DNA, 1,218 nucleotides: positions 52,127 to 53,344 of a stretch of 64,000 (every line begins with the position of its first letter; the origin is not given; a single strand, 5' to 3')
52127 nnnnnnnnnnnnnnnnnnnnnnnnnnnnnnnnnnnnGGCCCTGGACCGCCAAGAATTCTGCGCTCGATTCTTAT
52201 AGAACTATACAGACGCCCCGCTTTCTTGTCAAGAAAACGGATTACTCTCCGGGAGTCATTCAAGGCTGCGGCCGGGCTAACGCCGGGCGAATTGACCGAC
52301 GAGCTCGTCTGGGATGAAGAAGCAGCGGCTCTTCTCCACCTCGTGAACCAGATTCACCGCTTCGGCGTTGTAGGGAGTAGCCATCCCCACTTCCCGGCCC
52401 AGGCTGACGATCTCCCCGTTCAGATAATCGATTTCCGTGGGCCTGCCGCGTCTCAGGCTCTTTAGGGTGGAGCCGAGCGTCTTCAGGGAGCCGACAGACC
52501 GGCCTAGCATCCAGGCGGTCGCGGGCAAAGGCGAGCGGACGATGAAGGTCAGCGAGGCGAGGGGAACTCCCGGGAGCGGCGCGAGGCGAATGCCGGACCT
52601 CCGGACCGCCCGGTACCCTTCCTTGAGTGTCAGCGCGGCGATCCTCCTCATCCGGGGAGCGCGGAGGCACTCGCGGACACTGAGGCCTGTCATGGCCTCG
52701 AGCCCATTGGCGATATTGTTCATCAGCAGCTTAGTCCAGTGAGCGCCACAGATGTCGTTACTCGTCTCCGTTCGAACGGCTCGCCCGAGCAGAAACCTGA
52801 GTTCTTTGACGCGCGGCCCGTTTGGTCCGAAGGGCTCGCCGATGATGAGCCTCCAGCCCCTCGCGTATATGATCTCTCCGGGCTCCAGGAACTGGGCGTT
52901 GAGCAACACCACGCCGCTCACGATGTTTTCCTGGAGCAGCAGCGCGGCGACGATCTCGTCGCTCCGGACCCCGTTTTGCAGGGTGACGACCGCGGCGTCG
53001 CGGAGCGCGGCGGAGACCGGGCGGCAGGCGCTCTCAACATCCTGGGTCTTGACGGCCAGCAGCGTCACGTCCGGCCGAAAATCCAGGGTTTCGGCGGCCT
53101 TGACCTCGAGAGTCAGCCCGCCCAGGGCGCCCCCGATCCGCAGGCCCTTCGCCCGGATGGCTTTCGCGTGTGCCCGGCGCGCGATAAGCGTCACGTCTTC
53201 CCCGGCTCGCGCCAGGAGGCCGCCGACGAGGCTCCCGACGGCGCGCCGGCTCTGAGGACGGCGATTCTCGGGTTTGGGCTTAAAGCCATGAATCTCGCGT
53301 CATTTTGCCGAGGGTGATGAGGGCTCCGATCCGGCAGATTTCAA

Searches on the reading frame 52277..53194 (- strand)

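Call 47: search_protein_families(library=pfam, proteins=[window:52277-53194:-], max_evalue=0.0001)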
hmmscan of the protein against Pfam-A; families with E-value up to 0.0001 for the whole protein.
window:52277-53194:- (305 aa): 2 families
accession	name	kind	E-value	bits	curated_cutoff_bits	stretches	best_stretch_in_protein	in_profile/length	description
PF08546.17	ApbA_C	-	3e-21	76.5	22.7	1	148-287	2-125/125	Ketopantoate reductase PanE/ApbA C terminal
PF02558.23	ApbA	-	3e-18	66.3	22.2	1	2-120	25-147/150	Ketopantoate reductase PanE/ApbA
